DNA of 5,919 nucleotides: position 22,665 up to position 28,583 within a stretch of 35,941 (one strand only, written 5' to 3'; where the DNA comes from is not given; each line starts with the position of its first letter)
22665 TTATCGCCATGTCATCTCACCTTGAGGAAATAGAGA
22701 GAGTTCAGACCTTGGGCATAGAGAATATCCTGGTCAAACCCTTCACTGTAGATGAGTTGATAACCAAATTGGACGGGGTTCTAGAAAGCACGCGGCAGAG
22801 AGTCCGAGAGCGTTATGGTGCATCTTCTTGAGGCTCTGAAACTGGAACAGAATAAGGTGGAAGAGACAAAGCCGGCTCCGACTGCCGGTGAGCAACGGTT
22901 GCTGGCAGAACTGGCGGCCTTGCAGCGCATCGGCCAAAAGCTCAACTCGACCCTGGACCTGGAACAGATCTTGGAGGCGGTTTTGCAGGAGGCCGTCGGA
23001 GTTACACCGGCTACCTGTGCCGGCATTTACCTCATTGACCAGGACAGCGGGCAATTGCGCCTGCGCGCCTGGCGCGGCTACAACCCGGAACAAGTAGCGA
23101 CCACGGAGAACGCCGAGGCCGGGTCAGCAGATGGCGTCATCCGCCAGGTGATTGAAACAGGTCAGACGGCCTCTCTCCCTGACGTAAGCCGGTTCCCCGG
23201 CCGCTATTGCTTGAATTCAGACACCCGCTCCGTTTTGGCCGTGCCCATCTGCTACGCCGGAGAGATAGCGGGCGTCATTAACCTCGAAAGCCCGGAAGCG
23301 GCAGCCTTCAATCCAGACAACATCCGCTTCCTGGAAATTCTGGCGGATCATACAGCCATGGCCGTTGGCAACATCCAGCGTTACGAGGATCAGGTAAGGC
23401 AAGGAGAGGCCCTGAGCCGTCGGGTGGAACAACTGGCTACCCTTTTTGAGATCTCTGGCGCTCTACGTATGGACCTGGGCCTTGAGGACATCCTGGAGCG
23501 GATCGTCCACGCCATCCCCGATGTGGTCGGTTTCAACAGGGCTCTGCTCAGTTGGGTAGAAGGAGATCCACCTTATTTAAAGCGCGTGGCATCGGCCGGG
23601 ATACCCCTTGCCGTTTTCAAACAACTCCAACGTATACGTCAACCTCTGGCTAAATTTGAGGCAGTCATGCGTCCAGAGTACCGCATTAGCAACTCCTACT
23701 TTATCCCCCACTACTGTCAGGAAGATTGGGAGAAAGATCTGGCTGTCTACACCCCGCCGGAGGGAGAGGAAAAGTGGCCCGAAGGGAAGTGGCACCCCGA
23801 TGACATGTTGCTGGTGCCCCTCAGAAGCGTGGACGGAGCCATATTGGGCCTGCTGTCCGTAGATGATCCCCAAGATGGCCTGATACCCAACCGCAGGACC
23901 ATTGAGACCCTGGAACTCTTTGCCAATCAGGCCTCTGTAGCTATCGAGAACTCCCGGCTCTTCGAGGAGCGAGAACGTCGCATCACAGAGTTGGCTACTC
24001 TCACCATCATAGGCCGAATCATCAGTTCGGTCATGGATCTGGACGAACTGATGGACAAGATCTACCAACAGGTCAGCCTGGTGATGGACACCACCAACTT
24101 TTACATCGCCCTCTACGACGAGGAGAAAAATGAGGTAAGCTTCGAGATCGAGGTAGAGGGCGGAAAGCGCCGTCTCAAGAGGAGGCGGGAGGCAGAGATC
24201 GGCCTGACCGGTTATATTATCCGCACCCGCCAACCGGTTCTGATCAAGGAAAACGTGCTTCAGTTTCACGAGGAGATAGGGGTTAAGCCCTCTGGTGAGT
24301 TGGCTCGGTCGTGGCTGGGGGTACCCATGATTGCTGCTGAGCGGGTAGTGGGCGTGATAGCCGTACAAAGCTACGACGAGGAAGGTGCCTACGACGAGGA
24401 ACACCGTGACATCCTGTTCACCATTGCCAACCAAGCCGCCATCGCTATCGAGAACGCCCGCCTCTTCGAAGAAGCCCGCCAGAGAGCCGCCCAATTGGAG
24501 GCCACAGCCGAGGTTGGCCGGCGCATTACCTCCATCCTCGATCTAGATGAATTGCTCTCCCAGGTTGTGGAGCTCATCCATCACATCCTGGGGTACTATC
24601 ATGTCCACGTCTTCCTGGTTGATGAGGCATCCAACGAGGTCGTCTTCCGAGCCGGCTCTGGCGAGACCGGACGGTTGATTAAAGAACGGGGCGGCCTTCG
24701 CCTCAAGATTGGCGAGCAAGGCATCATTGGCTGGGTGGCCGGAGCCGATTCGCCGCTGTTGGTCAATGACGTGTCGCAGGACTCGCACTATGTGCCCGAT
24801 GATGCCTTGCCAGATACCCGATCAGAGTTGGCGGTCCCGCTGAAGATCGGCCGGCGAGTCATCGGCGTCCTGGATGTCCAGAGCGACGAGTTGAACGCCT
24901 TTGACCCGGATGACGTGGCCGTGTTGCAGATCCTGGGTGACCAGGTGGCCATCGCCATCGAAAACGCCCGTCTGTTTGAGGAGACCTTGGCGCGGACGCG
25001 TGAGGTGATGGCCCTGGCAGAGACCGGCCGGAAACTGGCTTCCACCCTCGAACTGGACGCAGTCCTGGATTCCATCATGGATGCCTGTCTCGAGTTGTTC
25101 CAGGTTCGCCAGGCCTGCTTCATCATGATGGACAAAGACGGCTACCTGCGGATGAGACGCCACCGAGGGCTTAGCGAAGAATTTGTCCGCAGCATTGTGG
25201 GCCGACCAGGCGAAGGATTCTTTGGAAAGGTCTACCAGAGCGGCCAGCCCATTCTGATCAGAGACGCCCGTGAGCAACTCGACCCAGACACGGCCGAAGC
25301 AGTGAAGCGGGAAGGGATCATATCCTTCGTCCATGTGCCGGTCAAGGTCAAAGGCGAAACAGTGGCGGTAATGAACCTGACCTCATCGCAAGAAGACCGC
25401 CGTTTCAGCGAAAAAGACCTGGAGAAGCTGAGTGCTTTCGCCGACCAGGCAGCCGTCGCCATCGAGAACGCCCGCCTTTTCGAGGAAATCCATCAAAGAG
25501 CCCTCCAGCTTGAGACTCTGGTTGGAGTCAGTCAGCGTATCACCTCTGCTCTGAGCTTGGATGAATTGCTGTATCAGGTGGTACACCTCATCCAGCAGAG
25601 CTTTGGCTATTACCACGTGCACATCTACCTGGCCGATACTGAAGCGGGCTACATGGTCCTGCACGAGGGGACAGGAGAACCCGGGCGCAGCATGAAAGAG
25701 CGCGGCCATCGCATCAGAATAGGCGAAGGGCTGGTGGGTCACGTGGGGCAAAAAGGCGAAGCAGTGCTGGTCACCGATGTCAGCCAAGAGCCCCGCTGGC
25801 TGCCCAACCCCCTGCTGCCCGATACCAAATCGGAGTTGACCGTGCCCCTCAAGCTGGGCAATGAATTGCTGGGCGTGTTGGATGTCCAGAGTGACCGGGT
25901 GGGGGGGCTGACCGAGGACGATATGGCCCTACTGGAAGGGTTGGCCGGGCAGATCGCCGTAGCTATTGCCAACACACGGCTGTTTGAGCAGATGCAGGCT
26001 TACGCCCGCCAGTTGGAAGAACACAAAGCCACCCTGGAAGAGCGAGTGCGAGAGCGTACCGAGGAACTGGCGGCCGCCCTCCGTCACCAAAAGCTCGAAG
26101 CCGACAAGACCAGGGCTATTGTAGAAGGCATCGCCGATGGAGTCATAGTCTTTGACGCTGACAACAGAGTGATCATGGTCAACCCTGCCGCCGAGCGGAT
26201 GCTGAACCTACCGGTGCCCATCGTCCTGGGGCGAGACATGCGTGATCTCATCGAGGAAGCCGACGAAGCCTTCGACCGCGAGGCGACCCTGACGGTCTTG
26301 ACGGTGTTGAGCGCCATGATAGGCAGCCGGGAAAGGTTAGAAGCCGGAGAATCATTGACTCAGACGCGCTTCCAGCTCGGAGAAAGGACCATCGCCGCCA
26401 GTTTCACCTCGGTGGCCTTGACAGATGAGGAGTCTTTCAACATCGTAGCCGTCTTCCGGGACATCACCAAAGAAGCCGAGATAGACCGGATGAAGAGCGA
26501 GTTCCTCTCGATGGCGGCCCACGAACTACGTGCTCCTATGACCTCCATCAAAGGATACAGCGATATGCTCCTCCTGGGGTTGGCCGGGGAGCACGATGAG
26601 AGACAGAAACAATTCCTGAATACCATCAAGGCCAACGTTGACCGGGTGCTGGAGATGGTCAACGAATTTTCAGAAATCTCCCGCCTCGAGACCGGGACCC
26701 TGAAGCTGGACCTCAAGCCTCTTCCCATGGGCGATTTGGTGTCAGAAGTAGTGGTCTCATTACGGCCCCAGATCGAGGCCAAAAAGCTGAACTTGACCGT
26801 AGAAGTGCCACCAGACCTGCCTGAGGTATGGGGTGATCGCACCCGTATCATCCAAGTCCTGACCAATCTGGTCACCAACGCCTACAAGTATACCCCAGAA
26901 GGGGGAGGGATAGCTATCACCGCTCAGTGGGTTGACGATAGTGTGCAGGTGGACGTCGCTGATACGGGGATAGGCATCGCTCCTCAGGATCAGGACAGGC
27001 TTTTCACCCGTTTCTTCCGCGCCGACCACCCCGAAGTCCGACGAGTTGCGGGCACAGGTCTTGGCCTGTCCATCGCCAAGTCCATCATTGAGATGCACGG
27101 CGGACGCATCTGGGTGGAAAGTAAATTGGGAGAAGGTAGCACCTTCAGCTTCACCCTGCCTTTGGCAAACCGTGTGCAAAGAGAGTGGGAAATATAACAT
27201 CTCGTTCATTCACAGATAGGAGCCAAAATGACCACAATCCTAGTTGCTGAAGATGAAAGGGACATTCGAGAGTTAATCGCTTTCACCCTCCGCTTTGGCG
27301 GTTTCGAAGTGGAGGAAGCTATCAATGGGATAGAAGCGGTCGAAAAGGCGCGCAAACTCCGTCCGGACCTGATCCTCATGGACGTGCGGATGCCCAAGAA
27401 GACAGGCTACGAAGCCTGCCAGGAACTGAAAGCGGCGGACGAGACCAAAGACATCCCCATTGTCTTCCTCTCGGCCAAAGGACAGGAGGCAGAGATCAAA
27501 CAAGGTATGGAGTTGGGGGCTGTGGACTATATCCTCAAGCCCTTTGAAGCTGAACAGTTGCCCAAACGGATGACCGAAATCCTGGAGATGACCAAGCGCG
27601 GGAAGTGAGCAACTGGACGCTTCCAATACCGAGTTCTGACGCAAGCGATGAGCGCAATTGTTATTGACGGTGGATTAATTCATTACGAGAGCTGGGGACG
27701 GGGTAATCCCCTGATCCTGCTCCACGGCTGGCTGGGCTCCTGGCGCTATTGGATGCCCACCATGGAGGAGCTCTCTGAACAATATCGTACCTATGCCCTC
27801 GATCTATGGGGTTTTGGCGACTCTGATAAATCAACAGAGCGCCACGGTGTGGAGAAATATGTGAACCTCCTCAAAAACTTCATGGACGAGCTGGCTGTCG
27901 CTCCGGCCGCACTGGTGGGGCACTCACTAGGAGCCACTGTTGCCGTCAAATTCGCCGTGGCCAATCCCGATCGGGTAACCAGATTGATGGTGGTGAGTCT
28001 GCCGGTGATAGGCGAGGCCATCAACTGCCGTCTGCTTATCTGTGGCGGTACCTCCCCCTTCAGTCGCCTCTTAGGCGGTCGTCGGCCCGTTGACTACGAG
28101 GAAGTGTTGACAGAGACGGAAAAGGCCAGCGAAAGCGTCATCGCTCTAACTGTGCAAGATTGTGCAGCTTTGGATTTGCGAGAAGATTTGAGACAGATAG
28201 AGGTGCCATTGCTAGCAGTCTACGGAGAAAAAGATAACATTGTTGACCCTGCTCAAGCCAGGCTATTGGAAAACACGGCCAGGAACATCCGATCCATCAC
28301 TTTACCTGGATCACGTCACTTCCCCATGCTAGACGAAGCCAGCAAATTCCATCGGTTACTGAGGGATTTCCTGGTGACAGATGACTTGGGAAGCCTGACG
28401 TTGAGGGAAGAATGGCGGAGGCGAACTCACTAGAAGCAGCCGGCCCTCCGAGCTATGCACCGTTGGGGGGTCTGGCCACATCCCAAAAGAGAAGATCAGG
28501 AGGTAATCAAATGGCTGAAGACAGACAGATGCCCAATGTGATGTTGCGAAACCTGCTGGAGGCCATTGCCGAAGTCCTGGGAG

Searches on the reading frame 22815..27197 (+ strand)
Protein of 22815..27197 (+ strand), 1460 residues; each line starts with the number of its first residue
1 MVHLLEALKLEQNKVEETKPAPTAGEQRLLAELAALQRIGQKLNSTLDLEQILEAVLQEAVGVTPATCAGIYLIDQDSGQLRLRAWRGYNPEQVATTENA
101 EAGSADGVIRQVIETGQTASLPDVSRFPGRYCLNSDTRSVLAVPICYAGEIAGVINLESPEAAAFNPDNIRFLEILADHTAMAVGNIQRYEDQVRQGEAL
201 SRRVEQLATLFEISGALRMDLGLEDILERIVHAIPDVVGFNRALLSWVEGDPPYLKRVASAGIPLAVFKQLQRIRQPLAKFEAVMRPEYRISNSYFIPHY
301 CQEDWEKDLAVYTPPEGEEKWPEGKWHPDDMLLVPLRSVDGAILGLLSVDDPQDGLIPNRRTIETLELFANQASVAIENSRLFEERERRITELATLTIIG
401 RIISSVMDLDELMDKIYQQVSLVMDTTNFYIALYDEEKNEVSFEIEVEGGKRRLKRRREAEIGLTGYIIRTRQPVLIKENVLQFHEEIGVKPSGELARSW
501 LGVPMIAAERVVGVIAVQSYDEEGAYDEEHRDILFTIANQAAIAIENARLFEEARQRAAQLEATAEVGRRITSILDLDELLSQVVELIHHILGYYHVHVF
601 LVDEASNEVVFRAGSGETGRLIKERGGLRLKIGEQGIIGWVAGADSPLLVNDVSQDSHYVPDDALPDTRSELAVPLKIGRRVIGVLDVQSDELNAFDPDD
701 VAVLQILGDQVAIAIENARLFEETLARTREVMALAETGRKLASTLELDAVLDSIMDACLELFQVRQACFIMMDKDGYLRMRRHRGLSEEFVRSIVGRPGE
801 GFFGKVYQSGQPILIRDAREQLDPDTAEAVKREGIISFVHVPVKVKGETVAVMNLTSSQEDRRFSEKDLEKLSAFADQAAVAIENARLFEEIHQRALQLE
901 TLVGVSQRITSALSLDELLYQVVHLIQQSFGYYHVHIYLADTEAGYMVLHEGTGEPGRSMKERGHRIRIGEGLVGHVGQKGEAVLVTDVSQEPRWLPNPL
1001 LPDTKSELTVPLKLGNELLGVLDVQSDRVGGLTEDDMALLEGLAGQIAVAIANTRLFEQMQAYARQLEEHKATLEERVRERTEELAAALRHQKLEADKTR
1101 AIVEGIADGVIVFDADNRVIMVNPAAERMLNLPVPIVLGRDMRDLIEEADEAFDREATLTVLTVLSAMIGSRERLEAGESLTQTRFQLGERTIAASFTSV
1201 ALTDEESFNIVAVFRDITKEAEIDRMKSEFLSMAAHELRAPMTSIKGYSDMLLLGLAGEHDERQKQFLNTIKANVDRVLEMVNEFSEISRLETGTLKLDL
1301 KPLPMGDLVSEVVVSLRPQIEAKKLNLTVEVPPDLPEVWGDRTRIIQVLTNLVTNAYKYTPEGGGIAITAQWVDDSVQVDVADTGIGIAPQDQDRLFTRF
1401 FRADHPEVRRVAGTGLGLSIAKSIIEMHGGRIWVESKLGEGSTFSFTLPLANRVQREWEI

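Call 6: search_protein_families(library=pfam, proteins=[window:22815-27197:+], max_evalue=0.001)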
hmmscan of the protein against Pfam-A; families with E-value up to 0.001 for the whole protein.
window:22815-27197:+ (1460 aa): 11 families
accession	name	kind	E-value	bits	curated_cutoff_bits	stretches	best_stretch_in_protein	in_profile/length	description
PF13185.12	GAF_2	-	8.6e-112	369.7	28.6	6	745-884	2-136/136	GAF domain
PF01590.32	GAF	-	1e-100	334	22.4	6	746-883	1-133/133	GAF domain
PF13492.12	GAF_3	-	3.6e-77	257.4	27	5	408-547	1-129/129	GAF domain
PF02518.31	HATPase_c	-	3.9e-32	111.4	26.4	1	1340-1451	1-110/111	Histidine kinase-, DNA gyrase B-, and HSP90-like ATPase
PF00512.31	HisKA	-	2.9e-16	59.7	26.9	1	1226-1294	1-66/66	His Kinase A (phospho-acceptor) domain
PF13188.13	PAS_8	-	8e-10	38.7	21.8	1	1099-1154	3-55/65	PAS domain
PF00989.32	PAS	-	1.2e-09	38.6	22.6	1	1099-1162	3-66/113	PAS fold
PF11849.14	DUF3369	-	5.5e-09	37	27.2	0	860-892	136-168/168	Domain of unknown function (DUF3369)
PF13426.13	PAS_9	-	5.6e-06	27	27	1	1108-1219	2-103/103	PAS domain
PF12860.13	PAS_7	-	1e-05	26.1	27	1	1104-1221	2-111/115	PAS fold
PF08448.16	PAS_4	-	3.6e-05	24.4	23.1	0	1104-1219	2-107/110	PAS fold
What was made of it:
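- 22815..27197 (+): Six-GAF, PAS histidine kinase. In the closest relatives it is the kinase that directly follows X. Pfam in call 6.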

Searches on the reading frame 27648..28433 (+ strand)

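Call 6: search_protein_families(library=pfam, proteins=[window:27648-28433:+], max_evalue=0.001)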
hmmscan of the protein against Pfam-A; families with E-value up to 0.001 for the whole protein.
window:27648-28433:+ (261 aa): 6 families
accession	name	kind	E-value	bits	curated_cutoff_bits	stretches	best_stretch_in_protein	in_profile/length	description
PF00561.26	Abhydrolase_1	-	3.9e-27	95.9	25.8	2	20-118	1-102/245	alpha/beta hydrolase fold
PF12697.13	Abhydrolase_6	-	6e-20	73.3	26.3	1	22-232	1-212/217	Alpha/beta hydrolase family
PF12146.15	Hydrolase_4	-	5.4e-17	62.3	27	2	23-123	8-113/239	Serine aminopeptidase, S33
PF03959.19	FSH1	-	2.1e-06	28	21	1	54-230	72-206/211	Serine hydrolase (FSH1)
PF00975.26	Thioesterase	-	0.00029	21.5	26.4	1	21-103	2-84/226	Thioesterase domain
PF00756.26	Esterase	-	0.00032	21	22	1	82-117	110-147/251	Putative esterase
